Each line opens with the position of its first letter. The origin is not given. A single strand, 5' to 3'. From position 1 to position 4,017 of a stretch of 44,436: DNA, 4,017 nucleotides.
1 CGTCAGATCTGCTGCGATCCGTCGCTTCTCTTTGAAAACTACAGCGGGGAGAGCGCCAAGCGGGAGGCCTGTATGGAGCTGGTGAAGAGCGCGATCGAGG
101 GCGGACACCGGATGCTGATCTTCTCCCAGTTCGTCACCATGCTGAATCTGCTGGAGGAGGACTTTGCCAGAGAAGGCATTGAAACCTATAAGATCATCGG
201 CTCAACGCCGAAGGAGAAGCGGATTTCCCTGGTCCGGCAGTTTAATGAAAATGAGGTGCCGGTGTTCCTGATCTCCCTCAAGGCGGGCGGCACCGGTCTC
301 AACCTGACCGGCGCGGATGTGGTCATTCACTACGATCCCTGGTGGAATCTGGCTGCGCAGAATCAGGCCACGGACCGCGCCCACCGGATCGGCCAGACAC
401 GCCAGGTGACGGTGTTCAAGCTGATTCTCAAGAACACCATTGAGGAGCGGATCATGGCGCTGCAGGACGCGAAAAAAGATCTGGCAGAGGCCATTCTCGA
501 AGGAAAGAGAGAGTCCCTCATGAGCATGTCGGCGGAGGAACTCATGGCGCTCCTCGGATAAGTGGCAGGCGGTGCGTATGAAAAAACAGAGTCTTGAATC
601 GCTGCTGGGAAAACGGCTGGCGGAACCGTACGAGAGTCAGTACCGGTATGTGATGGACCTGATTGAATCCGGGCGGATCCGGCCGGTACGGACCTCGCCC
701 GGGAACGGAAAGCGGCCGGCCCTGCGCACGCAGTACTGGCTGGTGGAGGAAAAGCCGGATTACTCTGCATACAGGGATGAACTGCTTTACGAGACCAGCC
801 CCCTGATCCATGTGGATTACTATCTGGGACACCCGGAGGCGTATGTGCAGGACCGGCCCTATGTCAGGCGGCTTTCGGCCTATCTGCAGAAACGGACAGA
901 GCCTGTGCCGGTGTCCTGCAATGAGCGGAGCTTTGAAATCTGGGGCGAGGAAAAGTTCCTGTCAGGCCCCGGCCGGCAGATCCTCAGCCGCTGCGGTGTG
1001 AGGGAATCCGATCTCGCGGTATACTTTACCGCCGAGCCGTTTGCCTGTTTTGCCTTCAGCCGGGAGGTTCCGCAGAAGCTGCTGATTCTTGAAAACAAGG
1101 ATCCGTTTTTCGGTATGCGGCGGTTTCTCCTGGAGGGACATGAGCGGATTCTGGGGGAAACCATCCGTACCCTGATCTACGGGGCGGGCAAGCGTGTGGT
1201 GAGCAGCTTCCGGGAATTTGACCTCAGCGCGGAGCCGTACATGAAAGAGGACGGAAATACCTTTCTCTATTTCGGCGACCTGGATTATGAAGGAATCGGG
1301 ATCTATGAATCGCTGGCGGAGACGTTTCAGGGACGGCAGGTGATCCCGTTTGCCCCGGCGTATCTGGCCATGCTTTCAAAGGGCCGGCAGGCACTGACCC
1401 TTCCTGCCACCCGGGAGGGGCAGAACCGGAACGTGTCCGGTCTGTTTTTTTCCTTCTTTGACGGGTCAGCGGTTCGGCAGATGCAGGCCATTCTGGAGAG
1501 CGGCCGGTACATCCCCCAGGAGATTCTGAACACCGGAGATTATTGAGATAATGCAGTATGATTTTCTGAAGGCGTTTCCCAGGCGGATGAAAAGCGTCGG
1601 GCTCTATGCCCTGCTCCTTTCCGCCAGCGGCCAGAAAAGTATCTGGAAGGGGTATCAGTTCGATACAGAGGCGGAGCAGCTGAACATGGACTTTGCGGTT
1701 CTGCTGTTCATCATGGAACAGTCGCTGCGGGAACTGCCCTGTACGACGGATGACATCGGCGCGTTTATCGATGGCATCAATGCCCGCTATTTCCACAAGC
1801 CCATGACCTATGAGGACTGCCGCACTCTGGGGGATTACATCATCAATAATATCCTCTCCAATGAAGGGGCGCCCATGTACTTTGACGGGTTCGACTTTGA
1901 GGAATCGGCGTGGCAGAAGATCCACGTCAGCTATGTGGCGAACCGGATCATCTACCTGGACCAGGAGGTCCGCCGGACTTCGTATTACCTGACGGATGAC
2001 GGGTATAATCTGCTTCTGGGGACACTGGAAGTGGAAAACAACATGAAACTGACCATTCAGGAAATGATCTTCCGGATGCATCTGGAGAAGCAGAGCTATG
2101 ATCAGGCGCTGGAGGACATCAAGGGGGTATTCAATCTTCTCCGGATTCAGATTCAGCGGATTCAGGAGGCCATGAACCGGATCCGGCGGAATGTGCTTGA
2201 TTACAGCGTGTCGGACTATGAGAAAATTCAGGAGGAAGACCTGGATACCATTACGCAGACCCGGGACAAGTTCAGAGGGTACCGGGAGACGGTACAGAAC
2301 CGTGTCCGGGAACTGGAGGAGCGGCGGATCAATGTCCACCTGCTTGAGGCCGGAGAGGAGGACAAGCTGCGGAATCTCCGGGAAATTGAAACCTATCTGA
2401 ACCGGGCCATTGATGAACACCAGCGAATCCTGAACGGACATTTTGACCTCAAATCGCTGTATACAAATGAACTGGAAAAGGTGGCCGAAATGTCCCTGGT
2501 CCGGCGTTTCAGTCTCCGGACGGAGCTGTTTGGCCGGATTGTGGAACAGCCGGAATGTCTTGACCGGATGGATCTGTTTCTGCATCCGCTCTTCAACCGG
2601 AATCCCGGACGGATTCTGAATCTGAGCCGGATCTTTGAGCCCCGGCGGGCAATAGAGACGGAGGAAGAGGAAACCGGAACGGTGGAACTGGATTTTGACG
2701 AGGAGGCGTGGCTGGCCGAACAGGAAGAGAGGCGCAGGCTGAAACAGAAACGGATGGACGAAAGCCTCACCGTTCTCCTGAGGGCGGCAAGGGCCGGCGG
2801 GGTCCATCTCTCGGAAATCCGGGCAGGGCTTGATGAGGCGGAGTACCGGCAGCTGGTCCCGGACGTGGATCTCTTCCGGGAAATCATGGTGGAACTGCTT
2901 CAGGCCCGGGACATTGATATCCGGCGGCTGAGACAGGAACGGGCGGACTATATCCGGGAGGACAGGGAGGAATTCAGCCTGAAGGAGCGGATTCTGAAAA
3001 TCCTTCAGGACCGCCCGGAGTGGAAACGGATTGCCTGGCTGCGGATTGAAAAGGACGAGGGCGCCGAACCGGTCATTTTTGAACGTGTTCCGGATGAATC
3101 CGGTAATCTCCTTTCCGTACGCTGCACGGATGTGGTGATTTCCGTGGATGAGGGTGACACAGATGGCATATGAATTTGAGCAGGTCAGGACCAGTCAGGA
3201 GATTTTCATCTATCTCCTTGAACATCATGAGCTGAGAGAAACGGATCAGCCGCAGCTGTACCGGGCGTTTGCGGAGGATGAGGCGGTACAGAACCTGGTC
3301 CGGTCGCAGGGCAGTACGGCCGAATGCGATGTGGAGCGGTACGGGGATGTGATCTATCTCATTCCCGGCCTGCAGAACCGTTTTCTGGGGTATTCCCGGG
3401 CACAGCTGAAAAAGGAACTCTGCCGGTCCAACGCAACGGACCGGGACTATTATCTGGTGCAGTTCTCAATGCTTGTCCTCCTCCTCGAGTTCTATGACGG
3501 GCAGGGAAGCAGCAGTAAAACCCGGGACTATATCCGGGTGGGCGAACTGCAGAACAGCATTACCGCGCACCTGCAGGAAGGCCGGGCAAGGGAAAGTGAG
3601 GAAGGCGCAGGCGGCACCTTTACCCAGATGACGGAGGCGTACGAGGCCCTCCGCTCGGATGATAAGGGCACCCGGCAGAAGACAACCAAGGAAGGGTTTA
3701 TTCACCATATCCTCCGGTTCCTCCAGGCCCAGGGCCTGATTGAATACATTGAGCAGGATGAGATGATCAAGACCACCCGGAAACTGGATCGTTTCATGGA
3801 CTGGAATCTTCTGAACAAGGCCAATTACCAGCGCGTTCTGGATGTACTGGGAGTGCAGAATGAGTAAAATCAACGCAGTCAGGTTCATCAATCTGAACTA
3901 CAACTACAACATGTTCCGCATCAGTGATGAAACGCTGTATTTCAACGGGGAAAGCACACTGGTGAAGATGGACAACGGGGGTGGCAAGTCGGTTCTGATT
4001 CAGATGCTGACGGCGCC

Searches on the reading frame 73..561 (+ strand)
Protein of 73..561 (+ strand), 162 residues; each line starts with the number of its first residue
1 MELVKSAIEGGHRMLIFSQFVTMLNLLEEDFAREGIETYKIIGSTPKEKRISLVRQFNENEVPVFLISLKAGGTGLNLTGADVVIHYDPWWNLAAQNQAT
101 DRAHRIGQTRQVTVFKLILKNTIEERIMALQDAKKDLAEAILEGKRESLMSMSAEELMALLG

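Call 66: search_protein_families(library=pfam, proteins=[window:73-561:+], max_evalue=0.00001)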
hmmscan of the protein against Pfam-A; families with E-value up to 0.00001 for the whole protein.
window:73-561:+ (162 aa): 1 family
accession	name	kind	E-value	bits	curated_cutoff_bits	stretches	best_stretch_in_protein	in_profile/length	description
PF00271.37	Helicase_C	-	1.8e-25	89.8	23.5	1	8-107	12-110/110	Helicase conserved C-terminal domain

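Call 78: search_protein_families(library=padloc, proteins=[window:73-561:+], max_evalue=0.001)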
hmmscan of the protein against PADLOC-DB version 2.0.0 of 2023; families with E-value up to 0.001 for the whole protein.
window:73-561:+ (162 aa): 25 families
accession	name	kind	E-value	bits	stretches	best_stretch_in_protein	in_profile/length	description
PDLC02842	DpdE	-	1.4e-54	183.3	1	4-161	1015-1174/1176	DpdE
PDLC02845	DpdE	-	2e-47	159.7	1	1-161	1132-1291/1293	DpdE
PDLC02850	DpdE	-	6.6e-47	158.1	1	2-161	1102-1260/1282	DpdE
PDLC02849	DpdE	-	4.9e-46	155.3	1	8-161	699-851/857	DpdE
PDLC02851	DpdE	-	2.9e-37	126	1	9-160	904-1053/1055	DpdE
PDLC00633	ZorD1|ZorD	-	1.1e-33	114.4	1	1-156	737-900/908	"SWI2/SNF2 helicase, Mrr-like nuclease"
PDLC00629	ZorD1|ZorD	-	1.2e-25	87.6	1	8-116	810-923/1012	"SWI2/SNF2 helicase, Mrr-like nuclease"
PDLC00634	ZorD1|ZorD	-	2.9e-24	82.9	1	12-115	826-934/1208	"SWI2/SNF2 helicase, Mrr-like nuclease"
PDLC00631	ZorD1|ZorD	-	1.5e-23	80.6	1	14-142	774-910/1071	"SWI2/SNF2 helicase, Mrr-like nuclease"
PDLC02500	BrxHI|BrxHII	-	4.5e-21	73.1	1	13-134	482-601/933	BrxHI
PDLC00632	ZorD1|ZorD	-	4.8e-21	72.4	1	14-147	941-1085/1101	"SWI2/SNF2 helicase, Mrr-like nuclease"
PDLC00628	ZorD1|ZorD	-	2.9e-19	66.3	1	12-128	835-951/1171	"SWI2/SNF2 helicase, Mrr-like nuclease"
PDLC02627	DrmD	-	9.5e-16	55.1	1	2-140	561-696/748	DrmD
PDLC02620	DrmD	-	1e-15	54.8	1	9-129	482-600/1060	DrmD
PDLC02852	DpdE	-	7e-15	52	1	2-139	718-854/905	DpdE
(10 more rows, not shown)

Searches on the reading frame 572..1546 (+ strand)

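Call 66: search_protein_families(library=pfam, proteins=[window:572-1546:+], max_evalue=0.00001)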
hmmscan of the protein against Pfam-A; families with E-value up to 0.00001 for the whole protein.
window:572-1546:+ (324 aa): 0 families

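Call 78: search_protein_families(library=padloc, proteins=[window:572-1546:+], max_evalue=0.001)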
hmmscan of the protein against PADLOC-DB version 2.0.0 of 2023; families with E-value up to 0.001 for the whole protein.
window:572-1546:+ (324 aa): 5 families
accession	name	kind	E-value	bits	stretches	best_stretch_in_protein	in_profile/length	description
PDLC00592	JetD3|JetD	-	7e-108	359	1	3-323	13-337/346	DUF2239; DUF2220 domain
PDLC00591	JetD3|JetD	-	2.1e-67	226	1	18-321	40-343/350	DUF2239; DUF2220 domain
PDLC00594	JetD3|JetD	-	8.1e-20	69.5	1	27-321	50-331/345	DUF2239; DUF2220 domain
PDLC00527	JetD1|JetD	-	2.8e-05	21.4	0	227-270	292-333/387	DUF2220; DUF3322; DUF2399 domain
PDLC00593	JetD3|JetD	-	0.00036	17.9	1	113-248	144-269/347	DUF2239; DUF2220 domain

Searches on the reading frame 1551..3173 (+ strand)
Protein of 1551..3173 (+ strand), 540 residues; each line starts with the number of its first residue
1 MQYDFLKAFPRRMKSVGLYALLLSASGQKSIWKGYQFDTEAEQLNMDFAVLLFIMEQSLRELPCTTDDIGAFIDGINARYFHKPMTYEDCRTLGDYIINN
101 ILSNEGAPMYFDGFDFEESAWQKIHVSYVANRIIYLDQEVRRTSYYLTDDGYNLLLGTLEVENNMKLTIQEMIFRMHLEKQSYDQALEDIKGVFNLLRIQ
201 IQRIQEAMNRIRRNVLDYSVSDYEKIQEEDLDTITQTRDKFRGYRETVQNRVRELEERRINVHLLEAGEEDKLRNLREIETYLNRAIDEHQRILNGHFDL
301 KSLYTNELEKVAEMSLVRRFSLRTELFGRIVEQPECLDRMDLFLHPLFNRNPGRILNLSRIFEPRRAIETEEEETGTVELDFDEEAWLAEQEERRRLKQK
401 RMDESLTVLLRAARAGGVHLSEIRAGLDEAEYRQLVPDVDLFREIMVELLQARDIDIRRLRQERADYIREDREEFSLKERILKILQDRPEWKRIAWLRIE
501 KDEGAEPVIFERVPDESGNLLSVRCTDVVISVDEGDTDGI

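Call 66: search_protein_families(library=pfam, proteins=[window:1551-3173:+], max_evalue=0.00001)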
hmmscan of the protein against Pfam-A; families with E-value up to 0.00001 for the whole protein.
window:1551-3173:+ (540 aa): 0 families

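Call 78: search_protein_families(library=padloc, proteins=[window:1551-3173:+], max_evalue=0.001)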
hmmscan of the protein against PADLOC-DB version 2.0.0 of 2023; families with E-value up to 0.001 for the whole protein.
window:1551-3173:+ (540 aa): 7 families
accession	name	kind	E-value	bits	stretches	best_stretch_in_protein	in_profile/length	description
PDLC00561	JetA3|JetA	-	3.3e-231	766.6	1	1-533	1-536/539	Unknown function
PDLC00562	JetA3|JetA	-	4.1e-56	188.8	1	2-503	5-503/536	Unknown function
PDLC00558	JetA3|JetA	-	5e-56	188.4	1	4-501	3-486/511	Unknown function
PDLC00568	JetA3|JetA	-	9.6e-35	118.6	1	6-404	9-398/531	Unknown function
PDLC00566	JetA3|JetA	-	9.4e-22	75.6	1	6-484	10-474/503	Unknown function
PDLC00563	JetA3|JetA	-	2.1e-16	57.7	1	11-382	12-367/520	Unknown function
PDLC00565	JetA3|JetA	-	5.9e-06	23.2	1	114-385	105-368/498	Unknown function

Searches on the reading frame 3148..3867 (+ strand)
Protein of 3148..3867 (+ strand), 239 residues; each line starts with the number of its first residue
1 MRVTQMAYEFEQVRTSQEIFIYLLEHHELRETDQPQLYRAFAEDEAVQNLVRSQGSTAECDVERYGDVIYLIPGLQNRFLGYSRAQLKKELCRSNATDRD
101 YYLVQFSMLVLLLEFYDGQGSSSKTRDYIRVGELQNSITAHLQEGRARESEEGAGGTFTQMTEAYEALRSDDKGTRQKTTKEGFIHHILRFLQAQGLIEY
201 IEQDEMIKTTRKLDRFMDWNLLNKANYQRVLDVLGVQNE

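Call 66: search_protein_families(library=pfam, proteins=[window:3148-3867:+], max_evalue=0.00001)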
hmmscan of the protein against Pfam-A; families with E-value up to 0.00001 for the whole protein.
window:3148-3867:+ (239 aa): 1 family
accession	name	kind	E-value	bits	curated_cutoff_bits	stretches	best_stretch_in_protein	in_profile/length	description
PF19539.4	DUF6063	-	8.4e-78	261.5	27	1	6-236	1-239/244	Family of unknown function (DUF6063)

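Call 78: search_protein_families(library=padloc, proteins=[window:3148-3867:+], max_evalue=0.001)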
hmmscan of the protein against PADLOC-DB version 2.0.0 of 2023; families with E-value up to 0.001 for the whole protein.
window:3148-3867:+ (239 aa): 7 families
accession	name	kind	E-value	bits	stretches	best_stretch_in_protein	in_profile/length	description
PDLC00572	JetB3|JetB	-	4e-117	387.9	1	6-238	1-236/238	Unknown function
PDLC00577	JetB3|JetB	-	8.2e-34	115.1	1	6-233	2-235/241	Unknown function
PDLC00576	JetB3|JetB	-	8.8e-32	108.4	1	11-232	2-226/237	Unknown function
PDLC00571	JetB3|JetB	-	6.9e-24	82.6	1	13-214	6-212/239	Unknown function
PDLC00575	JetB3|JetB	-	4.6e-23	80.1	1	6-210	1-211/247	Unknown function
PDLC00574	JetB3|JetB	-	1.3e-14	52.4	1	6-219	1-222/249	Unknown function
PDLC00573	JetB3|JetB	-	1.1e-12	45.6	1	8-237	2-243/254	Unknown function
